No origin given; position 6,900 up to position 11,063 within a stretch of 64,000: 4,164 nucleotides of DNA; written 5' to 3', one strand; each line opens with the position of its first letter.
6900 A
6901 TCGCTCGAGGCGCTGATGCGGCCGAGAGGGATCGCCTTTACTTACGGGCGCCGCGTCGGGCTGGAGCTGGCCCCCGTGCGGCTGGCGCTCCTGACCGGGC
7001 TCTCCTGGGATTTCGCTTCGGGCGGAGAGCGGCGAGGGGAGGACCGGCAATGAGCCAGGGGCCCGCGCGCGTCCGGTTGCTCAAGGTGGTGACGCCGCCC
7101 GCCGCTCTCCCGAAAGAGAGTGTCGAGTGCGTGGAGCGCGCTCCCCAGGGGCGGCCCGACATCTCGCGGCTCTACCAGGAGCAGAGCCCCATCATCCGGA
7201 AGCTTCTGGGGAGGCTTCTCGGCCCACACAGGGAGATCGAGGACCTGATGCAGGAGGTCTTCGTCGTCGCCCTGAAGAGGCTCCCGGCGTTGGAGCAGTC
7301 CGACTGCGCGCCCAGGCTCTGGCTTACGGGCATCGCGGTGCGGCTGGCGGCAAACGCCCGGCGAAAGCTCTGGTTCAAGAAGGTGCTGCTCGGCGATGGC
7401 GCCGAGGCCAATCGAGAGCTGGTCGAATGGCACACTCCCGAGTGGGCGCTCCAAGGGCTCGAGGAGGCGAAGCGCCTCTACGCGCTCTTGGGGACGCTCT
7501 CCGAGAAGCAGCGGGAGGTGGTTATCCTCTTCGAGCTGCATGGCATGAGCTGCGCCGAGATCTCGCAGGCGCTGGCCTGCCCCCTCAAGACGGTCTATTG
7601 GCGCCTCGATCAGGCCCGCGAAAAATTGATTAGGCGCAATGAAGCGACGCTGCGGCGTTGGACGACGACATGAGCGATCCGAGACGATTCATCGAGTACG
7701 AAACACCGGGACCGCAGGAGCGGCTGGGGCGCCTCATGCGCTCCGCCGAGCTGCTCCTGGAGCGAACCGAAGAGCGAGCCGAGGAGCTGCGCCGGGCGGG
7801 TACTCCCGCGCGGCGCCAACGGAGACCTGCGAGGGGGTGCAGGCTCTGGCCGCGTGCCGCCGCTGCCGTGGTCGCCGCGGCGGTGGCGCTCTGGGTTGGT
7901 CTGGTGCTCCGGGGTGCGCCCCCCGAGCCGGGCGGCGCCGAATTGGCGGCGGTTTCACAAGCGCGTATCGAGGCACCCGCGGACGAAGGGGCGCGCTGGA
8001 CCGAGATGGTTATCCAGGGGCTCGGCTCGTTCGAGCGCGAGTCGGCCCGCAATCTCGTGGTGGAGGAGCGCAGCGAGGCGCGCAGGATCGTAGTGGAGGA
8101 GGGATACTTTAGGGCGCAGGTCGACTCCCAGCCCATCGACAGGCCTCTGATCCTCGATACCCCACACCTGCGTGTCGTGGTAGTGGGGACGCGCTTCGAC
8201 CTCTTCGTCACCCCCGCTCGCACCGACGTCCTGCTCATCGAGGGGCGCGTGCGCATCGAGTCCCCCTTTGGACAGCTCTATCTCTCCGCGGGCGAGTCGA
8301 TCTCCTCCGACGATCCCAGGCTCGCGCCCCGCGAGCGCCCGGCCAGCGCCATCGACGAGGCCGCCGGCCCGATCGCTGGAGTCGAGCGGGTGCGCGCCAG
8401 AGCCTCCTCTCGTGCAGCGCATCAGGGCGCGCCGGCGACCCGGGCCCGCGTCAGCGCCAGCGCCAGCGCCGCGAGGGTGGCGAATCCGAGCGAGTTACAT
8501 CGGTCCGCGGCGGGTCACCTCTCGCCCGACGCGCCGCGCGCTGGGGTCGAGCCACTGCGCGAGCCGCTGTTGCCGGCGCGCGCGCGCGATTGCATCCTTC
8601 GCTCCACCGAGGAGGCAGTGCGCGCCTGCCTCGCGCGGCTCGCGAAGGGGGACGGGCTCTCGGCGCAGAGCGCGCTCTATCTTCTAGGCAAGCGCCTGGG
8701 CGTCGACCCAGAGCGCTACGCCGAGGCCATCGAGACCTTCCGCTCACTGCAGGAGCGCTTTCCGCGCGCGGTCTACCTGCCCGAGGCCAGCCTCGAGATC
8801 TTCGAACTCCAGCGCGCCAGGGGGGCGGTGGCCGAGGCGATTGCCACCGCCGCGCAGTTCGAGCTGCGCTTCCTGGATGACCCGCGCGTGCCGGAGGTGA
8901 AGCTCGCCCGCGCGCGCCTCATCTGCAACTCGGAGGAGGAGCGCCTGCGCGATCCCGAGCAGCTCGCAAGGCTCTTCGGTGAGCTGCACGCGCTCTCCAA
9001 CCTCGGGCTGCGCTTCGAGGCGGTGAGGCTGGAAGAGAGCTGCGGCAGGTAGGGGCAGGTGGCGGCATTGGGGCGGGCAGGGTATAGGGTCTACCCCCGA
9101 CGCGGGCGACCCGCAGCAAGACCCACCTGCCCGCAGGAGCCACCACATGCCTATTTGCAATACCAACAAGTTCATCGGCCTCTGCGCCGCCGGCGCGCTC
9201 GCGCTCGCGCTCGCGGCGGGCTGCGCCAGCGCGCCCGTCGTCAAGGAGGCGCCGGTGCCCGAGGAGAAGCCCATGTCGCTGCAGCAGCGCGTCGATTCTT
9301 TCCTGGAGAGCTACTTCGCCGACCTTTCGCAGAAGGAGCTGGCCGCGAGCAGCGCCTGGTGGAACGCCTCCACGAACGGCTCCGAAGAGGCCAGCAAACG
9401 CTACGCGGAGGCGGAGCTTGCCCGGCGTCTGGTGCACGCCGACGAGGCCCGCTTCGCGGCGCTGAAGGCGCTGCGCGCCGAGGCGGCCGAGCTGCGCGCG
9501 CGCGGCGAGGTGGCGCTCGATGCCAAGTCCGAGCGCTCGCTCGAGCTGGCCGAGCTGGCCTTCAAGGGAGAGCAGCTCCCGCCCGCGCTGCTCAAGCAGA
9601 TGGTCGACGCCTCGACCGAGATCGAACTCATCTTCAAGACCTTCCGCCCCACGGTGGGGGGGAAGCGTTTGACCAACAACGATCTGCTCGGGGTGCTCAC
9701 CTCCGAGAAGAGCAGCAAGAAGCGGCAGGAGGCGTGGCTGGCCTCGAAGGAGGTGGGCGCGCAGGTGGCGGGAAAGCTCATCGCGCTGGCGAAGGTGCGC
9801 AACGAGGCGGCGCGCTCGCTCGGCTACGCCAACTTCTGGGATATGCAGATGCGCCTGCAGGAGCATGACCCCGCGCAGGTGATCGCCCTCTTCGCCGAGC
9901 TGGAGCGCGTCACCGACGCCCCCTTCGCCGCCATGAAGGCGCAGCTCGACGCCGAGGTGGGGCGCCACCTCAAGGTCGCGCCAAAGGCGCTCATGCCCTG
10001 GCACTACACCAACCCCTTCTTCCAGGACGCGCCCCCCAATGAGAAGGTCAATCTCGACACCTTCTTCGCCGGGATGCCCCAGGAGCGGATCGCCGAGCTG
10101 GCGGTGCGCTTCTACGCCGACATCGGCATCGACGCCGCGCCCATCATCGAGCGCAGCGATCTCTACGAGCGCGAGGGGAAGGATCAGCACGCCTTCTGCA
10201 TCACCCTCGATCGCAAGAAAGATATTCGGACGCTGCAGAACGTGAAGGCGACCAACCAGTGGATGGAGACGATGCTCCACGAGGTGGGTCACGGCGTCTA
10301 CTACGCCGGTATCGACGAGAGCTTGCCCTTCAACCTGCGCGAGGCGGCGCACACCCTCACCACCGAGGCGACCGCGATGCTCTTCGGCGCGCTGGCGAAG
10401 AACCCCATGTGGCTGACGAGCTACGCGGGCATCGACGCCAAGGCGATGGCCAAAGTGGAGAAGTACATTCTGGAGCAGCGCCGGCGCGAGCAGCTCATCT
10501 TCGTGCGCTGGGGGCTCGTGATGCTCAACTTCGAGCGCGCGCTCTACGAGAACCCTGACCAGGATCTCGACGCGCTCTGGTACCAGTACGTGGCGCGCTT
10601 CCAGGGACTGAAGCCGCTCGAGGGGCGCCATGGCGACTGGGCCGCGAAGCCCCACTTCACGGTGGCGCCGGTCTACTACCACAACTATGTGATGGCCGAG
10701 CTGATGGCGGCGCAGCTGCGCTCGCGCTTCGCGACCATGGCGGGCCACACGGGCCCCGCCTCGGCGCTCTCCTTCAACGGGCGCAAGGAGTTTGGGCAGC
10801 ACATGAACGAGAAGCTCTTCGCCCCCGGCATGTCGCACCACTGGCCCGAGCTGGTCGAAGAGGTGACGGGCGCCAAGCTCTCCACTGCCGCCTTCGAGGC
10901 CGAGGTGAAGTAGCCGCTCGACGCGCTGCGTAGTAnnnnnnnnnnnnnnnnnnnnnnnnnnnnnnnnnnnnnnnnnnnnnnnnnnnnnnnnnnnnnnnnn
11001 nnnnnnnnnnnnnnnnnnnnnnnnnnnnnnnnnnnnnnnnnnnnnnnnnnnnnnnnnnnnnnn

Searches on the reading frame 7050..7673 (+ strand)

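Call 83: search_protein_families(library=ncbifam, proteins=[window:7050-7673:+], max_evalue=0.01)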
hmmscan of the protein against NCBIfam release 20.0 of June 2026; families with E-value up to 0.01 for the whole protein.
window:7050-7673:+ (207 aa): 81 families (the best 25 are shown)
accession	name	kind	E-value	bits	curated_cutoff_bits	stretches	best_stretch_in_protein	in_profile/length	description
TIGR02937.1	sigma70-ECF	superfamily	3e-18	66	42.9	1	39-194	4-162/165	sigma-70 family RNA polymerase sigma factor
NF009171.0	PRK12518.1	equivalog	4.9e-18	65.6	208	1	28-193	18-180/191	RNA polymerase sigma factor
NF009195.0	PRK12543.1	subfamily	6.9e-15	55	197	1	49-198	33-178/192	RNA polymerase sigma factor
TIGR02939.1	RpoE_Sigma70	equivalog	7.4e-15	55.5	236.15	1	41-195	28-184/190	RNA polymerase sigma factor RpoE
NF007227.0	PRK09645.1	subfamily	7.9e-15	55.2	202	1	38-186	15-159/177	sigma-70 family RNA polymerase sigma factor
TIGR02983.1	SigE-fam_strep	subfamily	4e-14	52.8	141.55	1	37-198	7-159/162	SigE family RNA polymerase sigma factor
NF006930.0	PRK09415.1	subfamily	7.1e-14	52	198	1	63-194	43-172/179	RNA polymerase factor sigma C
NF009166.1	PRK12513.1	equivalog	1.9e-13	50.5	206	1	43-196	29-185/193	RNA polymerase sigma factor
TIGR02950.1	SigM_subfam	subfamily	5.5e-13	49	147.95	1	39-195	3-156/159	RNA polymerase sigma factor, SigM family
NF009185.0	PRK12533.1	equivalog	3.7e-12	46.4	248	1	56-195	49-191/231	RNA polymerase sigma factor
TIGR02989.1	Sig-70_gvs1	subfamily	1.8e-11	44.2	124.55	1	39-194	4-155/158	RNA polymerase sigma-70 factor, Rhodopirellula/Verrucomicrobium family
NF009172.0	PRK12519.1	subfamily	3.4e-11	43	222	1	38-193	31-185/194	RNA polymerase sigma factor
NF009168.0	PRK12515.1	subfamily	4e-11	42.8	236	1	35-194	21-176/189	RNA polymerase sigma factor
NF007223.0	PRK09641.1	equivalog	4.5e-11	42.9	209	1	37-196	22-183/187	RNA polymerase sigma factor SigW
TIGR02985.1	Sig70_bacteroi1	subfamily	5.5e-11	43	126.4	1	39-193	4-158/162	RNA polymerase sigma-70 factor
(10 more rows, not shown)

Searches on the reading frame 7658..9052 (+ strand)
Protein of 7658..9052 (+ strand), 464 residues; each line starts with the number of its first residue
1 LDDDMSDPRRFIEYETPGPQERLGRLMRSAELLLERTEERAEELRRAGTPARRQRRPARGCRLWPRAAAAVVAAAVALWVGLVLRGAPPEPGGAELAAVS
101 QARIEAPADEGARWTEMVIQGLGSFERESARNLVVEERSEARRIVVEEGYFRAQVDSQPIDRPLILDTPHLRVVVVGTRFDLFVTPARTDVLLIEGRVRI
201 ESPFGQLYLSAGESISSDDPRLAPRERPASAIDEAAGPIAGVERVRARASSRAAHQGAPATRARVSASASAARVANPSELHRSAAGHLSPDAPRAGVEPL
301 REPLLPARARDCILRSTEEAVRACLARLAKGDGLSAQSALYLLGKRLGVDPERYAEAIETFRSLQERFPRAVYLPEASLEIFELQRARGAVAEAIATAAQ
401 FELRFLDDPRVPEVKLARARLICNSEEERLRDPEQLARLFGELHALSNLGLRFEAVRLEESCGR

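Call 31: search_protein_families(library=pfam, proteins=[window:7658-9052:+], max_evalue=0.001)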
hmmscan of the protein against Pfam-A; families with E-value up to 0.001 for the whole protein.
window:7658-9052:+ (464 aa): 1 family
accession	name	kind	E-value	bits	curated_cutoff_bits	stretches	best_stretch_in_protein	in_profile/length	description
PF04773.18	FecR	-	1.7e-05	25.6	24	1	136-199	33-97/97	FecR protein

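Call 83: search_protein_families(library=ncbifam, proteins=[window:7670-9052:+], max_evalue=0.01)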
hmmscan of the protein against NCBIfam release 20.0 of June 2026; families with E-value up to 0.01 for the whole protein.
window:7670-9052:+ (460 aa): 3 families
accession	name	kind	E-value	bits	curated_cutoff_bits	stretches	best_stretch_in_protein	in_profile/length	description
TIGR03302.1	OM_YfiO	subfamily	3e-07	30.2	81.4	1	345-439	44-138/239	outer membrane protein assembly factor BamD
TIGR02795.1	tol_pal_ybgF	equivalog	4.2e-05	24.1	90.1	1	348-418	16-86/119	tol-pal system protein YbgF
NF038083.1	CU044_5270_fam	subfamily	0.0032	17.4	100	1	28-93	11-69/284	CU044_5270 family protein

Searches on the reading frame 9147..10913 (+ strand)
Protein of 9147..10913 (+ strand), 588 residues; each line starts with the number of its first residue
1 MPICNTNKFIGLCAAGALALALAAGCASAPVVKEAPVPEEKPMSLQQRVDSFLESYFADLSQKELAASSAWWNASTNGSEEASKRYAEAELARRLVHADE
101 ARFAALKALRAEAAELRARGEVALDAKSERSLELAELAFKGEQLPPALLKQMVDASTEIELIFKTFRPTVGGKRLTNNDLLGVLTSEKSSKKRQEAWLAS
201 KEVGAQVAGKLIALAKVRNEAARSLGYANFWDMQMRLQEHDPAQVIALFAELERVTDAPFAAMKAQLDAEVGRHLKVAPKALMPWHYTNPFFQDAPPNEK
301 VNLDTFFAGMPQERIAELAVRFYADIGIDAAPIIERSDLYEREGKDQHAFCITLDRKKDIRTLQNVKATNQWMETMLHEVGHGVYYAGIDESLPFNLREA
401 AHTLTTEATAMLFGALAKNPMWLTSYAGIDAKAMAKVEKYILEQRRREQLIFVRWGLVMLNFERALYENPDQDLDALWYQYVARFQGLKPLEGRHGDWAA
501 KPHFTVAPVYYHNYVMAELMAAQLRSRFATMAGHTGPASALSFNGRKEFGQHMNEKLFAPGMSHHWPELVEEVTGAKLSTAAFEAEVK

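Call 31: search_protein_families(library=pfam, proteins=[window:9147-10913:+], max_evalue=0.001)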
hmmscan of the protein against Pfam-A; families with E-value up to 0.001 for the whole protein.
window:9147-10913:+ (588 aa): 3 families
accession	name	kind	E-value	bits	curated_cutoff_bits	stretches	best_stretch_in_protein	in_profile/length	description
PF01401.24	Peptidase_M2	-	3.4e-24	85.9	23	1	47-577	5-550/581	Angiotensin-converting enzyme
PF01432.26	Peptidase_M3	-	6.8e-13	49.2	27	1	184-586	2-454/457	Peptidase family M3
PF02074.21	Peptidase_M32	-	3.5e-09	36.3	25.1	1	342-393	222-274/489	Carboxypeptidase Taq (M32) metallopeptidase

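Call 83: search_protein_families(library=ncbifam, proteins=[window:9147-10913:+], max_evalue=0.01)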
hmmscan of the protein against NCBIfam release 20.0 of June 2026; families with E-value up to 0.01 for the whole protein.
window:9147-10913:+ (588 aa): 2 families
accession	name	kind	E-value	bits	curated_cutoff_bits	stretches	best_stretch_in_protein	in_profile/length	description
TIGR02289.1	M3_not_pepF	subfamily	5.6e-19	68.1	442.35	1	171-524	140-489/549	M3 family oligoendopeptidase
TIGR02290.1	M3_fam_3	subfamily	1.1e-09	37.8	561.7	1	338-525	341-527/587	M3 family oligoendopeptidase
